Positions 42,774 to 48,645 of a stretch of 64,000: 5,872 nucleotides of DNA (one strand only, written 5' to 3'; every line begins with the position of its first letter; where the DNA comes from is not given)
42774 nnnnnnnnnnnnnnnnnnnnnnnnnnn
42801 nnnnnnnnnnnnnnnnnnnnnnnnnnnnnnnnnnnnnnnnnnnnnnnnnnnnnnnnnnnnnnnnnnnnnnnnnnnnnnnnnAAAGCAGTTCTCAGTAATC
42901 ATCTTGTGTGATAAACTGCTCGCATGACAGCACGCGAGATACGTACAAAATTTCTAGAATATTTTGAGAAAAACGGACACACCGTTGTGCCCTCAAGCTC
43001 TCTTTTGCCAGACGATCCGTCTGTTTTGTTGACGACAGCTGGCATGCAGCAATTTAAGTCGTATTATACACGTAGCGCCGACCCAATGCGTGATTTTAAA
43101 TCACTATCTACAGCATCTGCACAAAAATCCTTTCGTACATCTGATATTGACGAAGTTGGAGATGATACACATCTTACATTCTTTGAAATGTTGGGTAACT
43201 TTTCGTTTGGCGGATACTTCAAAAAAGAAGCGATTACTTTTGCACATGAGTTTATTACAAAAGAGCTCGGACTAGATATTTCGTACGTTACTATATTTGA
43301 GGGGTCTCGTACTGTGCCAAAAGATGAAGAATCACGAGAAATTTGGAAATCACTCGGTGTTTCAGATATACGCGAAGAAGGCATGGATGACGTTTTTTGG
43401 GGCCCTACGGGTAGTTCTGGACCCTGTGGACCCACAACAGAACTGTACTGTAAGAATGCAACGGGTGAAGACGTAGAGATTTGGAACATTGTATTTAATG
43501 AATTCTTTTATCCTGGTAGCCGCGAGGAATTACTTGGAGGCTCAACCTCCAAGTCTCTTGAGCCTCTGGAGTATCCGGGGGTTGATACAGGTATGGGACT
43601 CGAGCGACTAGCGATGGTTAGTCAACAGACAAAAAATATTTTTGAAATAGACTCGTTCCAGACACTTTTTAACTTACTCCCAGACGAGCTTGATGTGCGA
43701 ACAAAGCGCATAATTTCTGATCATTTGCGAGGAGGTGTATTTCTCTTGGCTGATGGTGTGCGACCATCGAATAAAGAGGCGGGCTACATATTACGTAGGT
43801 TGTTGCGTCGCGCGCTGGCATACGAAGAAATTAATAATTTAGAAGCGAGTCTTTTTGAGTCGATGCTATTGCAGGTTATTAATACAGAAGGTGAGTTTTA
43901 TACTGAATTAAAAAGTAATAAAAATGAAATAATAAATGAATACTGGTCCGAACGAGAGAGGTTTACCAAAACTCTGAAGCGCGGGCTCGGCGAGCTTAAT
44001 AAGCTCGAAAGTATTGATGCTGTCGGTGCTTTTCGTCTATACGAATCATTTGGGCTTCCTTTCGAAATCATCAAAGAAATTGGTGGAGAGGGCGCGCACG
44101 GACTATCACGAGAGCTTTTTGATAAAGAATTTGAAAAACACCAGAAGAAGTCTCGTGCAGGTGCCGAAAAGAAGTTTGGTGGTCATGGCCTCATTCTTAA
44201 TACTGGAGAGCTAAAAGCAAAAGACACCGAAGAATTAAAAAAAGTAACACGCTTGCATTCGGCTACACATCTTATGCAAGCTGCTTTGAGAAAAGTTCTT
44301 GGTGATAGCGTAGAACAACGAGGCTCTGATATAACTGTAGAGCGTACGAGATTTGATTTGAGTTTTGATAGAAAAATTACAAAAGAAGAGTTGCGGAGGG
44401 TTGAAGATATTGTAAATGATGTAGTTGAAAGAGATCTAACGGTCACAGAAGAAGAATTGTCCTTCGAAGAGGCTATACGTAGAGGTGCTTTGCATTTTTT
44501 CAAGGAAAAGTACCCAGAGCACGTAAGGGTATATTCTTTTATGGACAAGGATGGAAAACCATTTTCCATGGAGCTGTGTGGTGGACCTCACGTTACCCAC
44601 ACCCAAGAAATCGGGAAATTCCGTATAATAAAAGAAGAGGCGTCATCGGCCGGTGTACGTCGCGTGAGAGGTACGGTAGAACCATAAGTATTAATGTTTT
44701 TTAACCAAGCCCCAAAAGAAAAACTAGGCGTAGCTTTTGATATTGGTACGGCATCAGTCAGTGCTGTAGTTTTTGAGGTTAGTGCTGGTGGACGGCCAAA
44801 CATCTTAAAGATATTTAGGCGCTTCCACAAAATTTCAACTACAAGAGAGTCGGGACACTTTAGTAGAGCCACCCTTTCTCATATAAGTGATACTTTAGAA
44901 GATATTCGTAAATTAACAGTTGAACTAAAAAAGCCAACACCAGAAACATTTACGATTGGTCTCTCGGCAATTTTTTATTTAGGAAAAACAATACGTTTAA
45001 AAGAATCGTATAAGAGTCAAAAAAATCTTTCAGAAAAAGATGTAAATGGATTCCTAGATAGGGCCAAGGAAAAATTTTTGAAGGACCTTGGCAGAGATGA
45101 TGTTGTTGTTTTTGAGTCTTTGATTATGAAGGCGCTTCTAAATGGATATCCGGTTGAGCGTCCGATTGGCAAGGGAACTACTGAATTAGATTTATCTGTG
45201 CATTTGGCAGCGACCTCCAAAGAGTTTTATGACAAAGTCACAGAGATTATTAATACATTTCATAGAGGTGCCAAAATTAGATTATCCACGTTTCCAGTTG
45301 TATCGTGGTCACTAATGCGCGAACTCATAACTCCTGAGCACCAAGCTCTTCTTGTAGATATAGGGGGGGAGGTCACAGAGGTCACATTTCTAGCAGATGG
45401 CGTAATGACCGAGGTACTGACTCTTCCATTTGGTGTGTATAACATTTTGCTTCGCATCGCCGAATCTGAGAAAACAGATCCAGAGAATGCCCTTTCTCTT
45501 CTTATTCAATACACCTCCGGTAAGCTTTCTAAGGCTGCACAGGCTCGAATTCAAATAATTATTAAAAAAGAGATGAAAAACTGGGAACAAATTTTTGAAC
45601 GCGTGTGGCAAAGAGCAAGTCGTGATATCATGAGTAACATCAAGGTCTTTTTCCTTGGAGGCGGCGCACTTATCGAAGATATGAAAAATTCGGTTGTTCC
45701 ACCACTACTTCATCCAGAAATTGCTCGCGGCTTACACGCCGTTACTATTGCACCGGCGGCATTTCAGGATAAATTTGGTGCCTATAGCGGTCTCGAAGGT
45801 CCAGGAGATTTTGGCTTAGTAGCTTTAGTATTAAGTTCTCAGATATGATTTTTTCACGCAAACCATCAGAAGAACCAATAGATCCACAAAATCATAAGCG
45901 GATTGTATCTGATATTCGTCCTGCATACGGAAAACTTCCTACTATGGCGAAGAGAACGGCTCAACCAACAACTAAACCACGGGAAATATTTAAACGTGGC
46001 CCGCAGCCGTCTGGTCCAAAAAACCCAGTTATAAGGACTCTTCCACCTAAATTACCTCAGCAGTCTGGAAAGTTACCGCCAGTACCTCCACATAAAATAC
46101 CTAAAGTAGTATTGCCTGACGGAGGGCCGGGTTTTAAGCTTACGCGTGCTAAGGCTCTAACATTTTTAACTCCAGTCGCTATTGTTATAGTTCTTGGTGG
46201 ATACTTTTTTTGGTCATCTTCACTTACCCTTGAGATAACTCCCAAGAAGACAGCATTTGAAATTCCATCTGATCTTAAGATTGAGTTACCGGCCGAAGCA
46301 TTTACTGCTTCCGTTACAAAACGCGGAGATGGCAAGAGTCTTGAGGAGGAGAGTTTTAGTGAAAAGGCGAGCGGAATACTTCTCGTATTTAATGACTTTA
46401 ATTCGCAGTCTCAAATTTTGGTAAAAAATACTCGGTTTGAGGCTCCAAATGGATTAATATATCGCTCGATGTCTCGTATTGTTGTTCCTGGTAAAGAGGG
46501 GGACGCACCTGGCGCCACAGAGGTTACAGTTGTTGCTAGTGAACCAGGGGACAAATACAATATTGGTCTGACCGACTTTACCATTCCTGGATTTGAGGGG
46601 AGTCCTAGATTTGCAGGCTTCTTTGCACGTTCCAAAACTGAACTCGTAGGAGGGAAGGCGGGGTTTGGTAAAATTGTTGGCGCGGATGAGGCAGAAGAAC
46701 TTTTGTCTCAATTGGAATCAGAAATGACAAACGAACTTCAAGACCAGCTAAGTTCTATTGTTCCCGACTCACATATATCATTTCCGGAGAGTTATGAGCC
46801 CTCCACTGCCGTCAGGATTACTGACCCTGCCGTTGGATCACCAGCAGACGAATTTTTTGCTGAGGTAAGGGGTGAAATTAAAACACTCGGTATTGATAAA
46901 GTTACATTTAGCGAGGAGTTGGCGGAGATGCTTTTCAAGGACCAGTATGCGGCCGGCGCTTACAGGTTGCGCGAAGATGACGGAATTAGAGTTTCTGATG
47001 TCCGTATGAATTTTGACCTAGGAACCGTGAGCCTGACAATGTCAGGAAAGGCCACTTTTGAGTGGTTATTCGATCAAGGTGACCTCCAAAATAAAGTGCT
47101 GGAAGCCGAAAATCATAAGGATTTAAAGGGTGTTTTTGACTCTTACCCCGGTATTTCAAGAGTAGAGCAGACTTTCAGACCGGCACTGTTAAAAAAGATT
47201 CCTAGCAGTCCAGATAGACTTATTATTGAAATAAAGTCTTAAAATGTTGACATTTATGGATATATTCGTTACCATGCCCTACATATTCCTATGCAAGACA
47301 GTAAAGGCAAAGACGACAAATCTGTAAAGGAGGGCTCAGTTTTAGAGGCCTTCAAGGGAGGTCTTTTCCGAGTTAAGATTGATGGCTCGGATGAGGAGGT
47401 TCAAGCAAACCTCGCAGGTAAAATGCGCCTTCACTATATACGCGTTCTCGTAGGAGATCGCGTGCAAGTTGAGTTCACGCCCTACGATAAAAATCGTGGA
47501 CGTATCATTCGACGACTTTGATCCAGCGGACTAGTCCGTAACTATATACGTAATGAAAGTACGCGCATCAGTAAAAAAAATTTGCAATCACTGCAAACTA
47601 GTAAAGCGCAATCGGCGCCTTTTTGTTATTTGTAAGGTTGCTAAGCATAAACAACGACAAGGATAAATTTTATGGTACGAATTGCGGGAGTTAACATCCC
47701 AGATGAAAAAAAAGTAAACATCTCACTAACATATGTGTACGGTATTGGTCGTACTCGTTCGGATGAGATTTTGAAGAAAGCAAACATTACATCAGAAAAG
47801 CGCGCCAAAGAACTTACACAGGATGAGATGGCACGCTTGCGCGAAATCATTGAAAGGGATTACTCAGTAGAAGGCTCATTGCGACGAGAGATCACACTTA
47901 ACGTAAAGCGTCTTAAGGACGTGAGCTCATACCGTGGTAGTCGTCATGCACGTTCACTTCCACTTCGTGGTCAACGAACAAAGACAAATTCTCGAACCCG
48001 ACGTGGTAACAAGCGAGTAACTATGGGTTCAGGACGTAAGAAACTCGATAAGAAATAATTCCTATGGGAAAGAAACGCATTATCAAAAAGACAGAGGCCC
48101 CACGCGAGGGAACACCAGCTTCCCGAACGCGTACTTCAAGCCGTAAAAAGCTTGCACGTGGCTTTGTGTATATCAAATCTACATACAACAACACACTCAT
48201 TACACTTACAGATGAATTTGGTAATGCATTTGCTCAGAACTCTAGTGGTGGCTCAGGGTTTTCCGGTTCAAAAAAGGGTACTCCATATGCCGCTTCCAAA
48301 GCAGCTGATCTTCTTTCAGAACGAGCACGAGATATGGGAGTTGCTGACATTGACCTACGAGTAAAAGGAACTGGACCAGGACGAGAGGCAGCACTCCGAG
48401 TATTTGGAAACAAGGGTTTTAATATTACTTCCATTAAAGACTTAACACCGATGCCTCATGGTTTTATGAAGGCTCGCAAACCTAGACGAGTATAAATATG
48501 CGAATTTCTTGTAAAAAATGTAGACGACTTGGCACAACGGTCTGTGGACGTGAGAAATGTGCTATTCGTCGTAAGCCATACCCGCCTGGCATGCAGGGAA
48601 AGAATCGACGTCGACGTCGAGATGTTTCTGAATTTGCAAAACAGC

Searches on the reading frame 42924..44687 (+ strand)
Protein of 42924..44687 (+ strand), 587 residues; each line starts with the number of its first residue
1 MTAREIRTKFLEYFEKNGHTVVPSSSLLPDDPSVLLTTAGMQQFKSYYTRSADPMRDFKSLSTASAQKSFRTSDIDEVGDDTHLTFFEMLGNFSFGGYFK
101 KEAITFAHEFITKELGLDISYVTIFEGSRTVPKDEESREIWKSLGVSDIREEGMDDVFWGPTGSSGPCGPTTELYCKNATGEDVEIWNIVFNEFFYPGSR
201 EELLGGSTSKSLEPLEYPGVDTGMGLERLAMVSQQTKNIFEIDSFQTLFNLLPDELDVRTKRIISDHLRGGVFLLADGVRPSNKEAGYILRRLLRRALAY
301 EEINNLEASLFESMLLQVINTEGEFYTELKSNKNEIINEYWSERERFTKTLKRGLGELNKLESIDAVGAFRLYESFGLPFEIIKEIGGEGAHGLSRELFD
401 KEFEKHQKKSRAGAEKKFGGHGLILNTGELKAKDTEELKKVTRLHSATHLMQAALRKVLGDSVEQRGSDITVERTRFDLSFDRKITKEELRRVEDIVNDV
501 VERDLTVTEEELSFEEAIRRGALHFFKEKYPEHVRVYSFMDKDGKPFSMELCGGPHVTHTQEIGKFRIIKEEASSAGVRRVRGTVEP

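Call 100: search_protein_families(library=pfam, proteins=[window:42924-44687:+], max_evalue=0.001)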
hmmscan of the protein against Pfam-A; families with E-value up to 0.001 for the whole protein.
window:42924-44687:+ (587 aa): 2 families
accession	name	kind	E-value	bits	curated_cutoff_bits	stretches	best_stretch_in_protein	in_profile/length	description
PF01411.24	tRNA-synt_2c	-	2.1e-98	330.7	30.3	1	5-451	1-467/552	tRNA synthetases class II (A)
PF07973.19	tRNA_SAD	-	2.7e-15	56.5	24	1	534-581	1-43/44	Threonyl and Alanyl tRNA synthetase second additional domain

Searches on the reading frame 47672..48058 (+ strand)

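Call 109: search_protein_families(library=pfam, proteins=[window:47672-48058:+], max_evalue=0.001)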
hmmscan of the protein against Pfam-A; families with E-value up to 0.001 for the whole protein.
window:47672-48058:+ (128 aa): 1 family
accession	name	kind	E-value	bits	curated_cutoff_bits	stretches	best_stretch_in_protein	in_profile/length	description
PF00416.27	Ribosomal_S13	-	5.9e-31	108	31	1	3-109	1-128/128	Ribosomal protein S13/S18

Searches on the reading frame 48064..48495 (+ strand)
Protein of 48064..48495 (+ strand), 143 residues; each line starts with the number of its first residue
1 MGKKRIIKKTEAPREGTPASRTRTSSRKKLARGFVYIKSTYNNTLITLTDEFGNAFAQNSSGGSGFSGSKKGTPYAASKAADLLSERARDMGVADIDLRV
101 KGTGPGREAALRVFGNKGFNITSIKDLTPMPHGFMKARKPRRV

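Call 109: search_protein_families(library=pfam, proteins=[window:48064-48495:+], max_evalue=0.001)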
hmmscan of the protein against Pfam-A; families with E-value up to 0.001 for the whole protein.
window:48064-48495:+ (143 aa): 1 family
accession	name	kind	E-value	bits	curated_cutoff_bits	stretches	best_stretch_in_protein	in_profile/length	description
PF00411.24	Ribosomal_S11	-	1.7e-32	112.5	25.1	1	33-142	1-110/110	Ribosomal protein S11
